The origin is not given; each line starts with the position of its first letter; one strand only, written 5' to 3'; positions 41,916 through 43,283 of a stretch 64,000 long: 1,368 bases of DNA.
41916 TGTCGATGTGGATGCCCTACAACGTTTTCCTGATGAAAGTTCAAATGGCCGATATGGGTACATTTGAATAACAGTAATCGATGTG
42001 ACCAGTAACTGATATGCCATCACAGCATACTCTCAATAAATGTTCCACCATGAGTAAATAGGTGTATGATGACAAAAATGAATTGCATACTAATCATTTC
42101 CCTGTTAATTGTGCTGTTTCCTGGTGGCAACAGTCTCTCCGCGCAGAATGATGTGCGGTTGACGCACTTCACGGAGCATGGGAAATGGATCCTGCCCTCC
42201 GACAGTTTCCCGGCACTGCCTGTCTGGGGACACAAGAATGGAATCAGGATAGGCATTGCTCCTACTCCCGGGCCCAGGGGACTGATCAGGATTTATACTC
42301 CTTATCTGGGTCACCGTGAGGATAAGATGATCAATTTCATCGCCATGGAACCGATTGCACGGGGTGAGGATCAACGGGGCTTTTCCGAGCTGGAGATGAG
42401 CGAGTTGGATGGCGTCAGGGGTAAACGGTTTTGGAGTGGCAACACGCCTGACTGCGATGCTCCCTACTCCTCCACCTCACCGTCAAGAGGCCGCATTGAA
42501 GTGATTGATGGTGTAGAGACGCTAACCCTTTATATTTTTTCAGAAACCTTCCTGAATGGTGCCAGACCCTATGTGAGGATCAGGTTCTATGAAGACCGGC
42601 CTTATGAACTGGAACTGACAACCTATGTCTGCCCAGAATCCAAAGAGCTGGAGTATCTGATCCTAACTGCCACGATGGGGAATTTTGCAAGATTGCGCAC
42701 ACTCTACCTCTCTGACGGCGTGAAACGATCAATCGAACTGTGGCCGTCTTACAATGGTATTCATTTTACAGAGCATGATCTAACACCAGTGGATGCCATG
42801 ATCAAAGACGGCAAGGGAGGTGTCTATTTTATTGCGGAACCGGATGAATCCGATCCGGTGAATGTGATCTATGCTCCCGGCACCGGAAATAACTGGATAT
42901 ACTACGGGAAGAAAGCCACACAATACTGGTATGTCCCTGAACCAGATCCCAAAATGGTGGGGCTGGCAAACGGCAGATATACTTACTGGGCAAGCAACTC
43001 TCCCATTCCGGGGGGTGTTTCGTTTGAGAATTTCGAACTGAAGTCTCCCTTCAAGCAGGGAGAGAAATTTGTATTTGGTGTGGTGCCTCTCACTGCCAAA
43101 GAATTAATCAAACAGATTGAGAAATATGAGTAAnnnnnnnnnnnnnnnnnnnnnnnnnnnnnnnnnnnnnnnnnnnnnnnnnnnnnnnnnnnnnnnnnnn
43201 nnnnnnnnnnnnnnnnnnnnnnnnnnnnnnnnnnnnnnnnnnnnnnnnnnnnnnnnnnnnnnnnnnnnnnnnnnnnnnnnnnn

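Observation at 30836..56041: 25-kb LacI-controlled polysaccharide utilisation locus built around GH172 x3, GH183(DUF4185) and GH116: probable D-arabinan / D-arabinofuranoside degradation system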

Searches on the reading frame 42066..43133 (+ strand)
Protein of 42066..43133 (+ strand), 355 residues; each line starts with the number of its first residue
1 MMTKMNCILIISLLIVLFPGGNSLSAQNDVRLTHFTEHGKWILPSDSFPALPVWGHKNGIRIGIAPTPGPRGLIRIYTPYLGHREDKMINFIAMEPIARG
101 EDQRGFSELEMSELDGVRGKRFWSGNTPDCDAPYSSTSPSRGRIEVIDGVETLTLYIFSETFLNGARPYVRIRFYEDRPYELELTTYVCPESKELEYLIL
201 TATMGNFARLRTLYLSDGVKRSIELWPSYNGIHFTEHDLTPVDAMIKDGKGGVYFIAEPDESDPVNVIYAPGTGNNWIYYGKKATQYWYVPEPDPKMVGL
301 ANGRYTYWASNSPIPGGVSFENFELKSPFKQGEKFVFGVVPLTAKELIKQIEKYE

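Call 3: search_protein_families(library=pfam, proteins=[window:42066-43133:+], max_evalue=0.01)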
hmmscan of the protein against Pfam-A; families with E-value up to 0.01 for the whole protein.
window:42066-43133:+ (355 aa): 0 families

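Call 6: search_protein_families(library=ncbifam, proteins=[window:42066-43133:+], max_evalue=0.001)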
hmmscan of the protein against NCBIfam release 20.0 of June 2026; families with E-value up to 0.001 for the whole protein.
window:42066-43133:+ (355 aa): 0 families

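Call 11: find_homologous_proteins(query=window:42066-43133:+, max_evalue=0.001)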
Query window:42066-43133:+ (355 aa): 2116 proteins with E <= 0.001 among 3762 candidates; the best 120 are listed.
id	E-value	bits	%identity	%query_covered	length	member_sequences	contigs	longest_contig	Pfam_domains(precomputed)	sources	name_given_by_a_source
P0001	2.2e-222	756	90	100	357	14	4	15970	-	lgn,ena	-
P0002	3.0e-207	706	84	100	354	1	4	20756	-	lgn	-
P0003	8.7e-206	701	84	100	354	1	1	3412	-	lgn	-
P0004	1.1e-187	641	77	100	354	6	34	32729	-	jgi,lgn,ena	jgi:hypothetical protein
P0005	2.8e-167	574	79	88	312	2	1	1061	-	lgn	-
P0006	3.0e-163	561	68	99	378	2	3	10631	-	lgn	-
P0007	1.1e-155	536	65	97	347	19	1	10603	-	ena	-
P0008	3.0e-149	515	64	97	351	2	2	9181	-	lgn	-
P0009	2.9e-143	495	62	99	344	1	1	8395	-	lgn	-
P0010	8.2e-142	490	62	97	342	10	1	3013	-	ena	-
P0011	5.9e-141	488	60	98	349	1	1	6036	-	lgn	-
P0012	7.7e-141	487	63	94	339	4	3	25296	-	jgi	jgi:hypothetical protein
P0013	8.3e-141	487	60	98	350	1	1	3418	-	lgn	-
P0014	1.3e-140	486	60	97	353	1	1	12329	-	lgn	-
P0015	1.4e-139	483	63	91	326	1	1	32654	-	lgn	-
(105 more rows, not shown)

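Call 14: find_related_loci(query=A1, collection=genome_contigs, flank=10000)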
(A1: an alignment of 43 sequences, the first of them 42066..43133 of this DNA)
Query A1 (355 aa) in genome_contigs; peptide patterns used: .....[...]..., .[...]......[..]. (x = any residue, [..] = any of these).
297 stretches matched a pattern; 212 encode a relative of the query (tblastn E <= 1e-3); the best 80 are kept; 80 distinct loci.
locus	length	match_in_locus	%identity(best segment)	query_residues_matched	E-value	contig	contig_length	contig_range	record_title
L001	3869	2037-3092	66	2-353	4e-169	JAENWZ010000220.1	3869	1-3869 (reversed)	MAG: Proteiniphilum sp. isolate 5_8_m_bin25 k141_623612_length_3869_cov_34.2511, whole genome shotgun sequence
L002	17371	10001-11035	63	7-352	7e-150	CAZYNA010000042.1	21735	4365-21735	MAG TPA_asm: uncultured Proteiniphilum sp. isolate SRP294416_co3_658 genome assembly, contig: NODE_3584_length_21735_cov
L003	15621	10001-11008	62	8-352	3e-146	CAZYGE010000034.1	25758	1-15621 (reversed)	MAG TPA_asm: uncultured Proteiniphilum sp. isolate SRP220891_co3_393 genome assembly, contig: NODE_2156_length_25758_cov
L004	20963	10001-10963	62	22-351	4e-138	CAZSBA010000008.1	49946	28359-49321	MAG TPA_asm: uncultured Proteiniphilum sp. isolate SRP274231_co1_193 genome assembly, contig: NODE_328_length_49946_cov_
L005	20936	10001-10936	67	40-352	3e-137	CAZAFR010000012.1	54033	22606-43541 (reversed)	MAG TPA_asm: uncultured Proteiniphilum sp. isolate SRP294416_co3_413 genome assembly, contig: NODE_505_length_54033_cov_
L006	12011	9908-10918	59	14-350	8e-134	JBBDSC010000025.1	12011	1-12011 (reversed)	MAG: Anditalea sp. isolate LejiaC_41_17 Lejia_C_12304_length_12011_cov_9, whole genome shotgun sequence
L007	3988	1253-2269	57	9-348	9e-133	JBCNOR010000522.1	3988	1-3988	MAG: Niabella sp. isolate SMAGNO132 Contig522, whole genome shotgun sequence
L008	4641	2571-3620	55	4-353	3e-129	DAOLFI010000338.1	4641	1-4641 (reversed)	MAG TPA_asm: Niabella sp. isolate AMR_MDS_0202 NODE_3284_length_4641_cov_3.597907, whole genome shotgun sequence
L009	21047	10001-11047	54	2-352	5e-126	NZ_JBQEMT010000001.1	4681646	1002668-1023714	Niabella sp. 22666 scaffold1, whole genome shotgun sequence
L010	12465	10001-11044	54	4-353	9e-126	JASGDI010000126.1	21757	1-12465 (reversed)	MAG: Niabella sp. isolate 3M022 JMF-2106-05-0003A.bin.22_131, whole genome shotgun sequence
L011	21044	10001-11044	55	3-353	3e-125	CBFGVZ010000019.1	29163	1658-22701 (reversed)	MAG TPA_asm: uncultured Saprospiraceae bacterium isolate SRR17295758_binner13_Refined_27 genome assembly, contig: ERZ235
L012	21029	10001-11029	56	12-352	6e-125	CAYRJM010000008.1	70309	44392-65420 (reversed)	MAG TPA_asm: uncultured Chitinophagaceae bacterium isolate SRP187154_co1_302 genome assembly, contig: NODE_265_length_70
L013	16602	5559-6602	55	12-353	1e-124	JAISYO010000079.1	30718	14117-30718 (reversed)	MAG: Dysgonamonadaceae bacterium isolate Nc350_bin38 k119_2237648, whole genome shotgun sequence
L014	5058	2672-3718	53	2-352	6e-123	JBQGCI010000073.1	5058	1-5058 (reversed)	MAG: Acinetobacter pittii isolate FCentRs1_11 FCentRs1_contig73, whole genome shotgun sequence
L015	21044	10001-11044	54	5-352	8e-122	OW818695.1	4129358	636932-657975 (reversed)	metagenome genome assembly, chromosome: 1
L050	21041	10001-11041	53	13-352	2e-109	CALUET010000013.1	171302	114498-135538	MAG: uncultured Phocaeicola sp. isolate E17__bin298 genome assembly, contig: E17__k127_8290087, whole genome shotgun seq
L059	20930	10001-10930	51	41-349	7e-103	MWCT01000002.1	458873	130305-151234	MAG: candidate division BRC1 bacterium ADurb.Bin183 BWY12_contig000002, whole genome shotgun sequence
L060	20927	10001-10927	48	39-347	1e-102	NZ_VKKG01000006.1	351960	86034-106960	Tessaracoccus rhinocerotis strain YIM 101269 2013217_contig_6, whole genome shotgun sequence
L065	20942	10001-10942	49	39-352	2e-101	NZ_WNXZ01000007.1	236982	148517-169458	Pseudactinotalea terrae strain KACC 16542 Scaffold7_1, whole genome shotgun sequence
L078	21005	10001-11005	47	10-347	1e-97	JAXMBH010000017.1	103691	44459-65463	MAG: Pirellulales bacterium isolate STL-PLA31 C1.195.fa-17, whole genome shotgun sequence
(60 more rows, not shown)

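Call 24: predict_structure(alignment_id=A1)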
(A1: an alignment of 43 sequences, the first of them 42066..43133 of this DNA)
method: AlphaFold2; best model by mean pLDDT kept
length: 355 residues; sequences in the alignment: 43
mean_pLDDT: 91.8   pTM: 0.87
mean pLDDT of the five models: 91.8, 91.1, 89.6, 88.9, 86.4
residues with pLDDT >= 90: 296; 70-90: 37; 50-70: 10; < 50: 12
segments of 3 or more residues with pLDDT < 50: 19-28
pLDDT, mean of each block of 10 residues (from residue 1): 65 65 50 93 95 98 94 96 93 96 94 95 96 91 97 98 97 98 98 96 85 97 94 94 97 96 91 91 96 97 91 93 95 98 96 79
secondary structure, 60 per line:
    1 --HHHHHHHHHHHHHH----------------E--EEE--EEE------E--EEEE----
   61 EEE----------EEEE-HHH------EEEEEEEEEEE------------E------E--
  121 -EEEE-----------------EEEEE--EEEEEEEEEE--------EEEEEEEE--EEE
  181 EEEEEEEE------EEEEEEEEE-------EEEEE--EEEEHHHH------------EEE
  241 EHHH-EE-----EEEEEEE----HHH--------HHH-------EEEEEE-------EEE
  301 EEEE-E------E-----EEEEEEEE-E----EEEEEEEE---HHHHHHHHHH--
elements in order: H3-16 E36-38 E41-43 E53-56 E61-63 E74-77 E88-98 E122-125 E143-147 E150-159 E168-175 E178-188 E195-203 E211-215 E218-221 H222-225 E238-241 E253-259 E285-290 E298-304 E319-326 E333-340 H344-353

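Call 28: fold_search(model_id=the predicted structure, library=pdb)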
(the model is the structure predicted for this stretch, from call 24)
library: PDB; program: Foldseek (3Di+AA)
matches with E <= 10: 852; with E <= 0.001: 2
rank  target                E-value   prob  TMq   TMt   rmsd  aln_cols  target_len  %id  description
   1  8x1b                  5.5e-04  1.00  0.42  0.24   6.0       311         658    9  Cryo-EM structure of FpGalactosaminidase from Flavonifractor plautii in apo state (released 2024-11-13)
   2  7ufs_A                7.0e-04  1.00  0.37  0.15  11.9       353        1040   10  Cryo-EM Structure of Bl_Man38B at 3.4 A (released 2022-11-16)
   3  2xn0_A                3.4e-03  0.98  0.35  0.19   9.7       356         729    9  Structure of alpha-galactosidase from Lactobacillus acidophilus NCFM, PtCl4 derivative (released 2011-08-10)
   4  7ufu_A                3.6e-03  0.99  0.37  0.15  12.2       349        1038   11  Cryo-EM Structure of Bl_Man38A nucleophile mutant in complex with mannose at 2.7 A (released 2022-11-16)
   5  8k7u_C                3.6e-03  0.94  0.31  0.19  13.4       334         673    9  the alpha-galactosidase 5 with Cacl2 (released 2024-07-31)
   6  8k1a_C                4.2e-03  0.96  0.34  0.19  10.9       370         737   12  the wild-typed alpha-galactosidase 5 (released 2024-07-17)
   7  1nsx_A                4.4e-03  0.63  0.25  0.26  15.1       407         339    9  Crystal structure of galactose mutarotase from Lactococcus lactis mutant H170N complexed with galactose (released 2003-02-11)
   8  7ufr_A                5.4e-03  0.96  0.32  0.14  14.3       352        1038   10  Cryo-EM Structure of Bl_Man38A at 2.7 A (released 2022-11-16)
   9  7vqo_A                5.7e-03  0.95  0.30  0.11  15.2       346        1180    7  Cryo-EM structure of Ams1 bound to the FW domain of Nbr1 (released 2022-07-06)
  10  3wvf_B                8.1e-03  0.93  0.29  0.25  14.3       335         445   10  Crystal structure of YidC from Escherichia coli (released 2014-12-17)
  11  8bou_A                8.1e-03  0.23  0.17  0.10  18.2       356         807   13  Crystal structure of Blautia producta GH94 (released 2023-11-29)
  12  1ns0_A                9.0e-03  0.41  0.22  0.22  15.6       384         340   10  Crystal structure of galactose mutarotase from Lactococcus lactis mutant E304Q complexed with galactose (released 2003-02-11)
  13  9clt_B                9.0e-03  0.10  0.12  0.09  20.1       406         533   10  Transferrin Binding Protein A in complex with transferrin binding protein B and transferrin (iron bound to N lobe only (released 2026-03-11)
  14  1nsx_B                9.4e-03  0.66  0.28  0.28  14.7       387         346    8  Crystal structure of galactose mutarotase from Lactococcus lactis mutant H170N complexed with galactose (released 2003-02-11)
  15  1yga_A                1.1e-02  0.87  0.33  0.34  10.3       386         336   10  CRYSTAL STRUCTURE OF Saccharomyces cerevisiae YN9A PROTEIN, NEW YORK STRUCTURAL GENOMICS CONSORTIUM (released 2005-01-18)
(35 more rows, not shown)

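Call 46: search_solved_structures(query=A1, max_evalue=1)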
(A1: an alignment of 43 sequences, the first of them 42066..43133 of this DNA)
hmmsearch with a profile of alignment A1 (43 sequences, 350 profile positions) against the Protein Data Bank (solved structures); distinct sequences matched with E-value up to 1: 0.

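Call 80: search_protein_families(library=pfam, proteins=[L060:6137-8872:+, L060:8904-9950:+, L060:10971-12779:+, L060:12936-15443:+, L065:6505-9867:-, L065:12628-14565:+, L050:7684-8790:+, L050:8828-9946:+, L059:7917-9641:-, L078:7822-9801:+], max_evalue=0.0001)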
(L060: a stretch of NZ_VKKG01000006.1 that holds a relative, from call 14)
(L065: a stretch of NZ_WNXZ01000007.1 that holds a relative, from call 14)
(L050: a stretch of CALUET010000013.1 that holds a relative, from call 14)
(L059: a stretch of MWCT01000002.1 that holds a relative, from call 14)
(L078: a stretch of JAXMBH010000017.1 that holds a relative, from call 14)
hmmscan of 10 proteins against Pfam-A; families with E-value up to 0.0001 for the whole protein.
L060:6137-8872:+ (911 aa): 1 family
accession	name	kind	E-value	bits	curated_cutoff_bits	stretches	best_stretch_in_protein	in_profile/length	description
PF00128.31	Alpha-amylase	-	5e-17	62.7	22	1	26-257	23-190/446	Alpha amylase, catalytic domain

L060:8904-9950:+ (348 aa): 0 families

L060:10971-12779:+ (602 aa): 5 families
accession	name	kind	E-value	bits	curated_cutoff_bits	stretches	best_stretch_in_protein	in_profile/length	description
PF09382.16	RQC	-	1.1e-32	112.6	23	1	396-509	1-111/114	RQC domain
PF00570.28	HRDC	-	1.4e-23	83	23.8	1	529-596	1-68/68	HRDC domain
PF00270.35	DEAD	-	2.3e-22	79.9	26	1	21-178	4-164/167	DEAD/DEAH box helicase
PF00271.37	Helicase_C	-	7e-21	75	23.5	1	214-321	4-110/110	Helicase conserved C-terminal domain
PF16124.10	RecQ_Zn_bind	-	9.3e-20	71.6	25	1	333-394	2-66/66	RecQ zinc-binding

L060:12936-15443:+ (835 aa): 2 families
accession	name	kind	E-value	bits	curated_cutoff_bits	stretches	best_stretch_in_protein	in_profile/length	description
PF09972.14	DUF2207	-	6e-23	82.3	24.4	1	47-225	2-165/172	Predicted membrane protein (DUF2207) N-terminal domain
PF20990.2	DUF2207_C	-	9.5e-14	52.1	33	1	532-751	6-245/247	Predicted membrane protein (DUF2207) C-terminal domain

L065:6505-9867:- (1120 aa): 3 families
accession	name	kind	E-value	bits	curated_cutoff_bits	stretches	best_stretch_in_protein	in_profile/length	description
PF00176.29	SNF2-rel_dom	-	2.2e-62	211.2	24.9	1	650-925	1-284/290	SNF2-related domain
PF00271.37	Helicase_C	-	8.2e-22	78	23.5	1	955-1064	2-110/110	Helicase conserved C-terminal domain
PF04851.21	ResIII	-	3.6e-06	27.4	22.5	1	646-804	3-162/164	Type III restriction enzyme, res subunit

L065:12628-14565:+ (645 aa): 0 families

L050:7684-8790:+ (368 aa): 3 families
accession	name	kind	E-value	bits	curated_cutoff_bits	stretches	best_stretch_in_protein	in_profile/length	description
PF22725.1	GFO_IDH_MocA_C3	-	3.7e-22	79.1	27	1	163-289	3-123/124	GFO/IDH/MocA C-terminal domain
PF02894.22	GFO_IDH_MocA_C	-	4.9e-14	53.1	22.9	1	168-365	4-216/218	Oxidoreductase family, C-terminal alpha/beta domain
PF01408.29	GFO_IDH_MocA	-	1.5e-13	51.9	24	1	33-151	2-118/120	Oxidoreductase family, NAD-binding Rossmann fold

L050:8828-9946:+ (372 aa): 1 family
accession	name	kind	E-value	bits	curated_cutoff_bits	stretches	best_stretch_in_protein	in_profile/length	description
PF00150.24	Cellulase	-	1.4e-23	84.2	23.5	1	50-337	8-268/272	Cellulase (glycosyl hydrolase family 5)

L059:7917-9641:- (574 aa): 3 families
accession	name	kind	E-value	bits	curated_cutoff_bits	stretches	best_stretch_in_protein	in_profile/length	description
PF01435.24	Peptidase_M48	-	7.9e-17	62.1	20.3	1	106-322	9-184/186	Peptidase family M48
PF13453.11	Zn_ribbon_TFIIB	-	6.4e-12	45.1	22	1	441-471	1-31/41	Transcription factor zinc-finger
PF05569.17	Peptidase_M56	-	2.5e-06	27.3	31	1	99-189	135-222/296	BlaR1 peptidase M56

L078:7822-9801:+ (659 aa): 2 families
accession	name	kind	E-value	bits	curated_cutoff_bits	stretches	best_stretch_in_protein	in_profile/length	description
PF01208.23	URO-D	-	8.8e-124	413.4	23.9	1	320-655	3-345/346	Uroporphyrinogen decarboxylase (URO-D)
PF02602.20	HEM4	-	6.6e-38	130.6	27.5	1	24-265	3-230/231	Uroporphyrinogen-III synthase HemD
